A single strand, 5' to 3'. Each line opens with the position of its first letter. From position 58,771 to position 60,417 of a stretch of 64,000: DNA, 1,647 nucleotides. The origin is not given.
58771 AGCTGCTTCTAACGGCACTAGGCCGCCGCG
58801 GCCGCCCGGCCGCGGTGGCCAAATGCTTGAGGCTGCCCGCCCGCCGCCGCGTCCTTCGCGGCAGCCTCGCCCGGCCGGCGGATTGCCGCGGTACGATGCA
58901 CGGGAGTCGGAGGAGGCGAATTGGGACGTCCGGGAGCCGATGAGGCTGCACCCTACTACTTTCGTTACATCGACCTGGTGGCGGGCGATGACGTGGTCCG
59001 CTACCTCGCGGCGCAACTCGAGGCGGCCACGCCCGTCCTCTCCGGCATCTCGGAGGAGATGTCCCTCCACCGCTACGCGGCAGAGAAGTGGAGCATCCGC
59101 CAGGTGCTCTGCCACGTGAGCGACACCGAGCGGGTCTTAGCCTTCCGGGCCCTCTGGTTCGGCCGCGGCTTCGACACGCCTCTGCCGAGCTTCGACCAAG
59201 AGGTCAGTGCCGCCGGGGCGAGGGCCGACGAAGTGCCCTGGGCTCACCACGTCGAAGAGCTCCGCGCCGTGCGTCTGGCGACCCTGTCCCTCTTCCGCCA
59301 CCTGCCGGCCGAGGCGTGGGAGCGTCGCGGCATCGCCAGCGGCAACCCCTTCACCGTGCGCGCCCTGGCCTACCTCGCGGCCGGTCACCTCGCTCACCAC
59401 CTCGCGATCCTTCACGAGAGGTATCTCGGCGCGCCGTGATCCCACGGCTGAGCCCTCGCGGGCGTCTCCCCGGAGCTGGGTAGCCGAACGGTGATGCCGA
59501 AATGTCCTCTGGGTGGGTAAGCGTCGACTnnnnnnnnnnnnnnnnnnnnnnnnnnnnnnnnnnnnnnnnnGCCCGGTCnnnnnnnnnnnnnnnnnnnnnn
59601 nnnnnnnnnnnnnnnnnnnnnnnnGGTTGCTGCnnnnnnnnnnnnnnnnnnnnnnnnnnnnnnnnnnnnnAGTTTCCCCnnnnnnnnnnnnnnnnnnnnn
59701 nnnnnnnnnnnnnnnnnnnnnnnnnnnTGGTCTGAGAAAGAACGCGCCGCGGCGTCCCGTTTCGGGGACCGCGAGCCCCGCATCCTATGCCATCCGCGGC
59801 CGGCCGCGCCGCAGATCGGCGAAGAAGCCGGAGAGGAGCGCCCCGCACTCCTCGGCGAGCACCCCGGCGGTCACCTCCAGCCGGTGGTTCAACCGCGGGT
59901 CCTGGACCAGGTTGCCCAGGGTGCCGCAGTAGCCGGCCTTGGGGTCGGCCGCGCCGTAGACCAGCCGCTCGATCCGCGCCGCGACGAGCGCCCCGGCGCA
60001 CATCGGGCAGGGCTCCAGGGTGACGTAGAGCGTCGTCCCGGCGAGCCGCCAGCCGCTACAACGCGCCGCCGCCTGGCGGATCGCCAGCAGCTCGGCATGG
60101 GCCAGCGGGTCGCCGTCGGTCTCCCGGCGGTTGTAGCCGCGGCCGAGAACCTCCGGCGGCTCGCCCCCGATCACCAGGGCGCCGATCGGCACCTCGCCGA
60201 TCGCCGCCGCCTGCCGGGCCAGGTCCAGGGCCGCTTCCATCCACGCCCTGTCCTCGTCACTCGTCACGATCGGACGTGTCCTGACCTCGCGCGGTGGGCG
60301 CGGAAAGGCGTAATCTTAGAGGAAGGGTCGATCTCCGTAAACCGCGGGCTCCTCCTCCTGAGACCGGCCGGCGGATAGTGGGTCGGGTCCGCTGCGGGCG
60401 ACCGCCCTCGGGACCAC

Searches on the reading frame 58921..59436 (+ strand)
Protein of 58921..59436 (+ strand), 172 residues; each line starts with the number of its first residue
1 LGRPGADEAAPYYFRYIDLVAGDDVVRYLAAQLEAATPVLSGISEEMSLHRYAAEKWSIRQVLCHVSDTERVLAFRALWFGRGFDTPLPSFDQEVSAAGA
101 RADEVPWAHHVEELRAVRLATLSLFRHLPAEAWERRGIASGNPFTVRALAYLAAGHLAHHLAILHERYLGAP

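Call 36: find_related_loci(query=window:58921-59436:+, collection=metagenome_contigs, flank=8000)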
Query window:58921-59436:+ (172 aa) in metagenome_contigs; peptide patterns used: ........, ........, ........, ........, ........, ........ (x = any residue, [..] = any of these).
212 stretches matched a pattern; 76 encode a relative of the query (tblastn E <= 1e-3); 76 distinct loci.
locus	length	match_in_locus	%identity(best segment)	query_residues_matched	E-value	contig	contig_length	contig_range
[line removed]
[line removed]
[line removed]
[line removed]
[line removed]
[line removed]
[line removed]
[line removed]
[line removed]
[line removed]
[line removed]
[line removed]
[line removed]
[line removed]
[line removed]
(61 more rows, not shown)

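Call 41: find_encoding_contigs(protein=window:58921-59436:+, flank=10000, max_places=10)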
Protein seq(172 aa) (172 aa): 1 contig read that carries it; 1 place shown.
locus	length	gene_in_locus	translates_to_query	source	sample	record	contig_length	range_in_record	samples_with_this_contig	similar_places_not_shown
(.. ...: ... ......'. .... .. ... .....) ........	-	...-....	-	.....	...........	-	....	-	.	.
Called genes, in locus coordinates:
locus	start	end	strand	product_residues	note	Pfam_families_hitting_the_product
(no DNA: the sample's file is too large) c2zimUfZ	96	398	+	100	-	-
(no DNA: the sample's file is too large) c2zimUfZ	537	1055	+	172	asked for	PF12867:DinB_2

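Call 66: find_homologous_proteins(query=window:58921-59436:+, max_evalue=1e-60)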
Query seq(172 aa) (172 aa): 3437 proteins with E <= 1e-60 among 8000 candidates; the best 120 are listed.
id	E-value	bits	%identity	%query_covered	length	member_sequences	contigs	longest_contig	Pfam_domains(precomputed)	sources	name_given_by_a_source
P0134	1.6e-99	349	94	99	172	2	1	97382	PF12867.13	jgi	jgi:hypothetical protein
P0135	1.4e-96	339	90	100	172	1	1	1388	PF12867.13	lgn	-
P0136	1.4e-85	304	82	98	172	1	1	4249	PF12867.13,PF04978.18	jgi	-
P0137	2.0e-84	300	80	99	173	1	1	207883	PF12867.13,PF04978.18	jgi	jgi:DinB family protein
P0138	3.1e-83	296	77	100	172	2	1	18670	PF12867.13,PF04978.18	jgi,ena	-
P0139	4.8e-83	295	79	100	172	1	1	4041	PF12867.13,PF04978.18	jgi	jgi:DinB superfamily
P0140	1.7e-82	293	78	99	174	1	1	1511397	PF12867.13,PF04978.18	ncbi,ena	-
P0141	2.9e-82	293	78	98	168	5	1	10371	PF12867.13,PF04978.18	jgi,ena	-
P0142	6.9e-82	291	78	99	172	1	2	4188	PF12867.13,PF04978.18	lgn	-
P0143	1.5e-81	290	78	99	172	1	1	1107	PF12867.13,PF04978.18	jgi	jgi:DinB superfamily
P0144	8.4e-81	288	78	99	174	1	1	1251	PF12867.13,PF04978.18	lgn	-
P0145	3.3e-80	286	75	99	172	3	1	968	PF12867.13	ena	-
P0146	8.8e-80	285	77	98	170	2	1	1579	PF12867.13,PF04978.18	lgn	-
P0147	2.9e-79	283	74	98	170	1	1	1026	PF12867.13,PF04978.18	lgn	-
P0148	7.2e-79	282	74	99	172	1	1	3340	PF12867.13,PF04978.18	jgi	jgi:DinB superfamily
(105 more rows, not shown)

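Call 67: find_encoding_contigs(protein=P0135, flank=8000, max_places=4)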
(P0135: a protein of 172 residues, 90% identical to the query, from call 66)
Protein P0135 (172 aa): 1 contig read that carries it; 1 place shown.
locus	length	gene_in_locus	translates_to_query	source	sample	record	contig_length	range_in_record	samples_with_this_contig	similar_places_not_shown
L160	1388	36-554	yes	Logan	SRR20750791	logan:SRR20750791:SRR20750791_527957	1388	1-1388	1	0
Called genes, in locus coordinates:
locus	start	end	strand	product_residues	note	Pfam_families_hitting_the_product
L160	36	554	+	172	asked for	PF12867:DinB_2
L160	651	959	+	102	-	-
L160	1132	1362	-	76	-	PF01954:AF2212-like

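Call 68: find_encoding_contigs(protein=P0137, flank=8000, max_places=4)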
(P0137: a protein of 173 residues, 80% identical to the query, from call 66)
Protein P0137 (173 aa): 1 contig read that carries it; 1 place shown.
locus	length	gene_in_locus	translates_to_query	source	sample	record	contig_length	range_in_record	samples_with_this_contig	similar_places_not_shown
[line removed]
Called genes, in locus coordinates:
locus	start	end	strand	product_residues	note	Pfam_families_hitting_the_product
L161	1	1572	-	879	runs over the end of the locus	PF01590:GAF (weak), PF00069:Pkinase, PF03109:ABC1 (faint), PF07714:PK_Tyr_Ser-Thr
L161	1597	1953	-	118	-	-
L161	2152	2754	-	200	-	PF00578:AhpC-TSA, PF08534:Redoxin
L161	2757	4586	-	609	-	PF11412:DsbD_N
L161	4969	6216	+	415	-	PF00919:UPF0004, PF04055:Radical_SAM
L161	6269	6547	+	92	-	PF04255:DUF433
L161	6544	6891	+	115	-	PF18480:DUF5615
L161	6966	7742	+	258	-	PF02353:CMAS, PF05175:MTS (weak), PF13489:Methyltransf_23, PF01209:Ubie_methyltran, PF13847:Methyltransf_31, PF08241:Methyltransf_11, PF08242:Methyltransf_12, PF13649:Methyltransf_25, +2 more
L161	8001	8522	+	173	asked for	PF04978:MST (weak), PF12867:DinB_2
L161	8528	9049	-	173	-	-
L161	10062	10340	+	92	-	PF02604:PhdYeFM_antitox (weak)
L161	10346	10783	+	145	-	PF01850:PIN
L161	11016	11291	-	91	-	-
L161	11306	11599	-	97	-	PF10387:DUF2442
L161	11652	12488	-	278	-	-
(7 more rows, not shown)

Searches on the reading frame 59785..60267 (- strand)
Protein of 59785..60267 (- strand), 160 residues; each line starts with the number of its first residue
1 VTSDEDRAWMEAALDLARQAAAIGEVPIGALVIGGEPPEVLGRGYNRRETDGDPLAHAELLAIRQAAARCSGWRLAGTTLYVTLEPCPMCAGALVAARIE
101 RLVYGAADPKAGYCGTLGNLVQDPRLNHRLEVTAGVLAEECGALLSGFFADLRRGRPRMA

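Call 24: find_encoding_contigs(protein=window:59785-60267:-, flank=10000, max_places=10)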
Protein window:59785-60267:- (160 aa): no gene with exactly this product is on record in the collection.

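Call 53: search_protein_families(library=pfam, max_evalue=0.01, proteins=[window:59785-60267:-])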
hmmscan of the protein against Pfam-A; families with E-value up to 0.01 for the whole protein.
window:59785-60267:- (160 aa): 3 families
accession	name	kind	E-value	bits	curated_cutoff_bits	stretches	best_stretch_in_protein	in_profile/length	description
PF14437.12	MafB19-deam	-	1.7e-39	135.4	27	1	5-153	2-142/142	MafB19-like deaminase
PF00383.29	dCMP_cyt_deam_1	-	2.6e-27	95.1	25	1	5-105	3-101/102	Cytidine and deoxycytidylate deaminase zinc-binding region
PF14439.12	Bd3614-deam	-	1.3e-05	25.6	38.5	1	56-107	35-91/113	Bd3614-like deaminase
